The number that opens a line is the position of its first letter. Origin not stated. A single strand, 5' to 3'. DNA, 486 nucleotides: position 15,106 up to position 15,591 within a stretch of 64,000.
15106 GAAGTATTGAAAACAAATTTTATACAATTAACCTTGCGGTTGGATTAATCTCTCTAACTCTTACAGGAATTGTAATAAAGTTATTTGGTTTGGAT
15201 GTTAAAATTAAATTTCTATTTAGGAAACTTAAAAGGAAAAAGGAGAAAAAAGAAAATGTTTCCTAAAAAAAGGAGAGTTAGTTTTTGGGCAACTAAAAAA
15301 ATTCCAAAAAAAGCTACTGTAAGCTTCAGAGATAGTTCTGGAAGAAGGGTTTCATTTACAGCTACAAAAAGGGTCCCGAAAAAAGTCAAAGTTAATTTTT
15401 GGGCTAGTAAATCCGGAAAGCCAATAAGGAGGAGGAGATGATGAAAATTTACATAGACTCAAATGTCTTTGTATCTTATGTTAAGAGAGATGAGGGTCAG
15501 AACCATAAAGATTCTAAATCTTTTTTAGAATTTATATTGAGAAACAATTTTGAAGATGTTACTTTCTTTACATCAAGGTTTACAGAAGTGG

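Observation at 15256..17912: Overlapping four-gene block: basic repeat peptide, PIN, HEPN-like, PIN-like. Candidate multi-RNase abortive/TA module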

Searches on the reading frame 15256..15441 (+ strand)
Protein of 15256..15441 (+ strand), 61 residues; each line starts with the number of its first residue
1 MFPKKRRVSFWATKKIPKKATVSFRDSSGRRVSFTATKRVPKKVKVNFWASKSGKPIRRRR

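Call 3: search_protein_families(library=pfam, proteins=[window:15256-15441:+], max_evalue=1)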
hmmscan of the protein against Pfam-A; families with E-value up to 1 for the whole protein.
window:15256-15441:+ (61 aa): 1 family
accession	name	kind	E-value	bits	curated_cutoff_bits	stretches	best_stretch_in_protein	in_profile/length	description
PF17799.7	RRM_Rrp7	-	0.15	12.3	25.7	1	13-56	107-151/161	Rrp7 RRM-like N-terminal domain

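Call 4: search_protein_families(library=padloc, proteins=[window:15256-15441:+], max_evalue=1)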
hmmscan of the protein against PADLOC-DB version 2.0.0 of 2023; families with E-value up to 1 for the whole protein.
window:15256-15441:+ (61 aa): 0 families

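Call 5: search_protein_families(library=ncbifam, proteins=[window:15256-15441:+], max_evalue=1)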
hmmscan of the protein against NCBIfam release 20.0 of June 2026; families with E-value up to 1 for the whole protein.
window:15256-15441:+ (61 aa): 1 family
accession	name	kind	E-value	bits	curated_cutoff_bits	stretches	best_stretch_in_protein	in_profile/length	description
NF007656.0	PRK10328.1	equivalog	0.13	12.5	202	1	12-53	87-128/134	DNA-binding protein StpA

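Call 6: search_protein_families(library=phrogs, proteins=[window:15256-15441:+], max_evalue=1)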
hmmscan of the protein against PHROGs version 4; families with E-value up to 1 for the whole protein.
window:15256-15441:+ (61 aa): 2 families
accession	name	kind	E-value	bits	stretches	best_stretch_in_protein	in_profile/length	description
phrog_4217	-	tail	0.02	14.4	1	7-50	617-660/694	tail protein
phrog_75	-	connector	0.043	14.8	1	19-38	25-44/73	head-tail adaptor Ad1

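Call 55: list_cluster_members(proteins=[window:15256-15441:+, window:15438-15971:+, L002:4236-4403:+, L002:4400-4894:+, L002:3863-4258:+, P0004, P0003, P0007, P0008, P0009])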
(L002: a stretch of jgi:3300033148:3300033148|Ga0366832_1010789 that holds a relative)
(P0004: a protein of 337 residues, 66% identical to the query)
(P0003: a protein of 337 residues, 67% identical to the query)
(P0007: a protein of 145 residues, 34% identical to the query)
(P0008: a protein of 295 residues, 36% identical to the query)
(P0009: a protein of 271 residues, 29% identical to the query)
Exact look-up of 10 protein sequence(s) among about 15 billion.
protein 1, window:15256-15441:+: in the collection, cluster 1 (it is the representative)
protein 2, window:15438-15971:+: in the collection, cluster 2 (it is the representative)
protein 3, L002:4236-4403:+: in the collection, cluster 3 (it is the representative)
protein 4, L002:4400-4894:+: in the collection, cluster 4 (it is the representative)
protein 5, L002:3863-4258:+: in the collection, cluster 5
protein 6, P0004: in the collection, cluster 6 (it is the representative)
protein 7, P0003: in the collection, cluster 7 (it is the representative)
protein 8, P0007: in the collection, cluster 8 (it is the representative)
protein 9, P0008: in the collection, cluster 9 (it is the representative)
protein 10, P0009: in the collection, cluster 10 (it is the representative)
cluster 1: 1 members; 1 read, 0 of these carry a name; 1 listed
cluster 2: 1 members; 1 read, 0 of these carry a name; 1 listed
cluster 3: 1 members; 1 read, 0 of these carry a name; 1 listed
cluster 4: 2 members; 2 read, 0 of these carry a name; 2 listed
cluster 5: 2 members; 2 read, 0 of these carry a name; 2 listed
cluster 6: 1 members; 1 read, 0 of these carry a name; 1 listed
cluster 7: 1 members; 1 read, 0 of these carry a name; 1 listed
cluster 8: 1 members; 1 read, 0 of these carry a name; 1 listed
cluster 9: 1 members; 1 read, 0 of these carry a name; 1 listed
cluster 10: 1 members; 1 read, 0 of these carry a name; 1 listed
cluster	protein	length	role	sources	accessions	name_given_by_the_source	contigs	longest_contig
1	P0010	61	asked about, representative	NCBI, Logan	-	-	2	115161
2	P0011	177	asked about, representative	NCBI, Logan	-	-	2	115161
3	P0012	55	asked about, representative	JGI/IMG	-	-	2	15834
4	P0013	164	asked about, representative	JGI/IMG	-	-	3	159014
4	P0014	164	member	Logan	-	-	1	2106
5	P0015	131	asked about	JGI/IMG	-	-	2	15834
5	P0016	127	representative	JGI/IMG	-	-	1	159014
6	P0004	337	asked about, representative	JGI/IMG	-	-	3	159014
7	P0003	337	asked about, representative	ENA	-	-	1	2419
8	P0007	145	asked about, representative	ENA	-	-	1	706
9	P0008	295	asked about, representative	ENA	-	-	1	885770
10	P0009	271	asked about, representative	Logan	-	-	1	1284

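Call 68: search_solved_structures(query=A4, max_evalue=10, show_alignments=3)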
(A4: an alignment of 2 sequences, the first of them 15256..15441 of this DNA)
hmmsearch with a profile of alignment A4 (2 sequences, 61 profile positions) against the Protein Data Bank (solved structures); distinct sequences matched with E-value up to 10: 6.
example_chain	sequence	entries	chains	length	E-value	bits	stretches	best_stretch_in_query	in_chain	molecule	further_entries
9vrq_N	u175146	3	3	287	1.6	12.2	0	38-52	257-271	Nuclear factor of activated T-cells, cytoplasmic 2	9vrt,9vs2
7ezt_B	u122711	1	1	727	2.3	11.7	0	17-47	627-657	Beta-N-acetylhexosaminidase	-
7ezt_C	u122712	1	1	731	2.3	11.7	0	17-47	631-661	Beta-N-acetylhexosaminidase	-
6jqf_A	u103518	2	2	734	2.3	11.7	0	17-47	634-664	Glycoside hydrolase, family 20, catalytic core | Beta-N-acetylhexosaminidase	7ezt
7ezt_A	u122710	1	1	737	2.3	11.7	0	17-47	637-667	Beta-N-acetylhexosaminidase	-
6eu8_A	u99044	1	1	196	3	11.4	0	20-48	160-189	Putative heme binding protein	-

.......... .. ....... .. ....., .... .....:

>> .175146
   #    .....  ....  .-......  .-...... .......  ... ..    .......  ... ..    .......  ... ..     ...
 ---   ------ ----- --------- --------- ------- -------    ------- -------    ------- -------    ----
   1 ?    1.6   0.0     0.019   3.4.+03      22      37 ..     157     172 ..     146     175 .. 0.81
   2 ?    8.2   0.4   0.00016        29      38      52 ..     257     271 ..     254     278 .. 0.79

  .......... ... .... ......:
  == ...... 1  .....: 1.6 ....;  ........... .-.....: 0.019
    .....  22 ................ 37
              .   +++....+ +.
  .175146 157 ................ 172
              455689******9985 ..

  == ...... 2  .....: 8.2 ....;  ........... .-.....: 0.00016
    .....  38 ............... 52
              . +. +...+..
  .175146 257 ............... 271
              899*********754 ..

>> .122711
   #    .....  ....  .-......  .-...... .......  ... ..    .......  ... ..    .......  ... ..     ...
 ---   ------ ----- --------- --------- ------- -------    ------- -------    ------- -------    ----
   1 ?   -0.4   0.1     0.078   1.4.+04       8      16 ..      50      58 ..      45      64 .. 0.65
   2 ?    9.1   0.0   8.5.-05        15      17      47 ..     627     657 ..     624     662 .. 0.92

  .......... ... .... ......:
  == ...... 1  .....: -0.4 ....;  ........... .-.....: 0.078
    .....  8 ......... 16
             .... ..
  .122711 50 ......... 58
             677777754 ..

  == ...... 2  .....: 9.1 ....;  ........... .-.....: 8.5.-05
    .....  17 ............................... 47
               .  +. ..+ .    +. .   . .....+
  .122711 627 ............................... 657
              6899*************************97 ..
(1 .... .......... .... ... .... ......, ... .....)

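Call 94: find_related_loci(query=A4, collection=genome_contigs, flank=4000)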
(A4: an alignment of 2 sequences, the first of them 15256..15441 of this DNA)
Query A4 (61 aa) in genome_contigs; peptide patterns used: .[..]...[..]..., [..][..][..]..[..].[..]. (x = any residue, [..] = any of these).
48 stretches matched a pattern; 4 encode a relative of the query (tblastn E <= 1e-3); 4 distinct loci.
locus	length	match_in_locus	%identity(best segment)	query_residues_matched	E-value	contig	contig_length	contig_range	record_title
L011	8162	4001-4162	68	6-58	2e-19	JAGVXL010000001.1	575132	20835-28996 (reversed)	Candidatus Pacearchaeota archaeon isolate RIFCSPLOWO2_01_FULL_38_24_seed rifcsplowo2_01_scaffold_0, whole genome shotgun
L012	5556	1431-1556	71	9-50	6e-16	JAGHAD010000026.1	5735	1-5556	MAG: Thermoplasmata archaeon isolate AUK221 PB_MBMC_175_c_000000000043, whole genome shotgun sequence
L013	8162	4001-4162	63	5-58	5e-11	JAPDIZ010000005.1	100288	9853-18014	MAG: Candidatus Bathyarchaeota archaeon isolate S4B2_HD70 c_000000000079, whole genome shotgun sequence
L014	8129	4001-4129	47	4-50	9e-5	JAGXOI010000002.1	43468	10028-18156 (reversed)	Candidatus Aenigmarchaeota archaeon LH_S4 NODE_2_length_43468_cov_230.803354, whole genome shotgun sequence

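Call 100: search_solved_structures(query=A6, max_evalue=10, show_alignments=2)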
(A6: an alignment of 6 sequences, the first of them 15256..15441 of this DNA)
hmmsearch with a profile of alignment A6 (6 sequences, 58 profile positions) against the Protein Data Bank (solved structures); distinct sequences matched with E-value up to 10: 2.
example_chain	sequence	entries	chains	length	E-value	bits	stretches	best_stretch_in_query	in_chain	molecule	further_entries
8r07_A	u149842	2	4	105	1.3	12.6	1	38-56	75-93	Nuclear factor of activated T-cells, cytoplasmic 2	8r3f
2yrp_A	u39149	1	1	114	1.3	12.6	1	36-56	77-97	Nuclear factor of activated T-cells, cytoplasmic 4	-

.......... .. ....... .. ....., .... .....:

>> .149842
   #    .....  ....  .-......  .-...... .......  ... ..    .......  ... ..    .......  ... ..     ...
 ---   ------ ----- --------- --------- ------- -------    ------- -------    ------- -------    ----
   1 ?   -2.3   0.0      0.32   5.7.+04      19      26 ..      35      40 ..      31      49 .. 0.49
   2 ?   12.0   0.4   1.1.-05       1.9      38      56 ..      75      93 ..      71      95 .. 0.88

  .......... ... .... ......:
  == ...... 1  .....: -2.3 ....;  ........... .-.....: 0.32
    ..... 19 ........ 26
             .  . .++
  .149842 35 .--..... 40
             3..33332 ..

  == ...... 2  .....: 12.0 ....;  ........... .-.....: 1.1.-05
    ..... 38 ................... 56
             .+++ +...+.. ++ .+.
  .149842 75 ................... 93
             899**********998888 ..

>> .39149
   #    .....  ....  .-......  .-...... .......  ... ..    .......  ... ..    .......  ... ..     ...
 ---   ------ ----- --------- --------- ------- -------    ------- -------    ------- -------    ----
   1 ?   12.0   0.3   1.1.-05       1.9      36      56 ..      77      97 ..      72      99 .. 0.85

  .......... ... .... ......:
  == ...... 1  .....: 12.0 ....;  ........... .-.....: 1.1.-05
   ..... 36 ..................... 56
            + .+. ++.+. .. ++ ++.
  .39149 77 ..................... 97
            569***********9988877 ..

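Call 101: find_related_loci(query=A6, collection=viral_contigs, flank=4000)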
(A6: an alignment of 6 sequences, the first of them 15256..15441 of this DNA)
Query A6 (61 aa) in viral_contigs; peptide patterns used: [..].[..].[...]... (x = any residue, [..] = any of these).
40 stretches matched a pattern, but none encodes a relative of the query by tblastn (E <= 1e-3).

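Call 102: search_protein_families(library=pfam, proteins=[L011:38-2356:+, L011:3337-3996:+, L011:4162-4686:+, L011:4676-5875:+, L012:242-1402:+, L012:1552-2145:+, L012:2142-3578:+, L013:3235-3726:-, L013:4186-4872:-, L014:1066-3990:+], max_evalue=0.01)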
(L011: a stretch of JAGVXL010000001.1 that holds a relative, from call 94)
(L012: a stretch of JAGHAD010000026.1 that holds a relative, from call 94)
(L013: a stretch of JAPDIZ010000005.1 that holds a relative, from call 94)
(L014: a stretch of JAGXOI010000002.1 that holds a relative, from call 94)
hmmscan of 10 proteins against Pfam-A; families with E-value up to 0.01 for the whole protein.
L011:38-2356:+ (772 aa): 6 families
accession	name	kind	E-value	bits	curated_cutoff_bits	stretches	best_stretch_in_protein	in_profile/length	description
PF04851.21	ResIII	-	2.4e-36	125.6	22.5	1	23-173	9-163/164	Type III restriction enzyme, res subunit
PF18766.7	SWI2_SNF2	-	5.5e-19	69.1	26.7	1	25-237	5-213/221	SWI2/SNF2 ATPase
PF08463.15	EcoEI_R_C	-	4.8e-09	37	24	1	635-768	16-160/163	EcoEI R protein C-terminal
PF00270.35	DEAD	-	6.8e-09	36.1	26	1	32-175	10-164/167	DEAD/DEAH box helicase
PF00271.37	Helicase_C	-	3.4e-07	30.9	23.5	1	278-378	11-108/110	Helicase conserved C-terminal domain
PF09848.15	SLFN-g3_helicase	-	0.0092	15.7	24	0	45-151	9-93/354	Schlafen group 3, DNA/RNA helicase domain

L011:3337-3996:+ (219 aa): 0 families

L011:4162-4686:+ (174 aa): 1 family
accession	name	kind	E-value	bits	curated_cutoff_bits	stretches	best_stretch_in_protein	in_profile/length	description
PF01850.27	PIN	-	5.7e-06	27.4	23.6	1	8-144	1-116/120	PIN domain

L011:4676-5875:+ (399 aa): 1 family
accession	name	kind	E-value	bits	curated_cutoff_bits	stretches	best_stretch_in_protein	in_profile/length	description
PF01420.25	Methylase_S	-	4.8e-20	72.9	22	1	208-382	3-164/168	Type I restriction modification DNA specificity domain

L012:242-1402:+ (386 aa): 1 family
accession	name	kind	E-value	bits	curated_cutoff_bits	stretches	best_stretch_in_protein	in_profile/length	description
PF07705.17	CARDB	-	0.00022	21.8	22.7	1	273-352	6-87/101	CARDB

L012:1552-2145:+ (197 aa): 2 families
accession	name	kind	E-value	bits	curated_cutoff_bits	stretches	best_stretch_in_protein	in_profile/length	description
PF01850.27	PIN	-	3.2e-09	37.9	23.6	1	19-163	2-114/120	PIN domain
PF13470.12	PIN_3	-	9.8e-05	23.6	27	0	19-111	3-99/115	PIN domain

L012:2142-3578:+ (478 aa): 2 families
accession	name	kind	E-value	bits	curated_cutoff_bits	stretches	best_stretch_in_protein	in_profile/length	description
PF13337.12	BrxL_ATPase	-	1.1e-112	376.3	25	1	161-472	2-312/313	Lon-like protease BrxL-like, ATPase domain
PF20442.3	BrxL_N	-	8.3e-30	103.9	28.2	1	14-144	2-132/132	BREX system Lon protease-like protein BrxL N-terminal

L013:3235-3726:- (163 aa): 1 family
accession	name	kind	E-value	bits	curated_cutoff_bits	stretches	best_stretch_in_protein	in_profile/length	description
PF02021.23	UPF0102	-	0.0013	19.5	23.6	1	47-91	1-39/80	Uncharacterised protein family UPF0102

L013:4186-4872:- (228 aa): 2 families
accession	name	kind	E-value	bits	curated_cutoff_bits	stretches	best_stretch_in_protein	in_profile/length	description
PF01435.24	Peptidase_M48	-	4.6e-05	23.8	20.3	1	49-182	27-157/186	Peptidase family M48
PF02687.27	FtsX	-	0.0087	16.5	25.5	0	92-160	37-108/120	FtsX-like permease C-terminal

L014:1066-3990:+ (974 aa): 3 families
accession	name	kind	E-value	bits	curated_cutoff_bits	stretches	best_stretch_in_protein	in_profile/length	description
PF04851.21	ResIII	-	6e-13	49.5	22.5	1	60-342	3-163/164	Type III restriction enzyme, res subunit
PF00271.37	Helicase_C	-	1.4e-05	25.7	23.5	1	437-545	12-109/110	Helicase conserved C-terminal domain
PF19778.5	RE_endonuc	-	0.004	17.4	23.4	1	817-903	2-82/108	Endonuclease domain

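Call 108: search_protein_families(library=padloc, proteins=[L011:4162-4686:+, L012:1552-2145:+, L011:3998-4165:+, L012:1404-1586:+, L011:3337-3996:+, L012:242-1402:+], max_evalue=0.1)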
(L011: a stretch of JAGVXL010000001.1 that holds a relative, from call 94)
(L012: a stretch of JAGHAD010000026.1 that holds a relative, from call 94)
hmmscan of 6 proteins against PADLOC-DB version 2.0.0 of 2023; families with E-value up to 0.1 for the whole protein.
L011:4162-4686:+ (174 aa): 0 families

L012:1552-2145:+ (197 aa): 1 family
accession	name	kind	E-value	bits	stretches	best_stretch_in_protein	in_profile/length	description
PDLC02989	cll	-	0.0038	15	1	23-106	129-212/265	-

L011:3998-4165:+ (55 aa): 0 families

L012:1404-1586:+ (60 aa): 0 families

L011:3337-3996:+ (219 aa): 0 families

L012:242-1402:+ (386 aa): 6 families
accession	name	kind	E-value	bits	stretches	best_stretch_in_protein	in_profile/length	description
PDLC03630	REase_MTase_IIG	-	3.6e-67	225.1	1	3-247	842-1099/1100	Type IIG restriction enzyme-methyltransferase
PDLC03580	REase_II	-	1e-45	154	1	3-257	862-1111/1112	Type II restriction enzyme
PDLC03625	REase_MTase_IIG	-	4.4e-25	85.6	1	6-200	879-1087/1109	Type IIG restriction enzyme-methyltransferase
PDLC03310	MTase_II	-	1.1e-09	35.6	1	8-156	308-444/475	Type II methyltransferase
PDLC03612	REase_MTase_IIG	-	2.4e-09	33.9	1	10-240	1021-1244/1247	Type IIG restriction enzyme-methyltransferase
PDLC03601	REase_MTase_IIG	-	9e-07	25.1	1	11-165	893-1031/1110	Type IIG restriction enzyme-methyltransferase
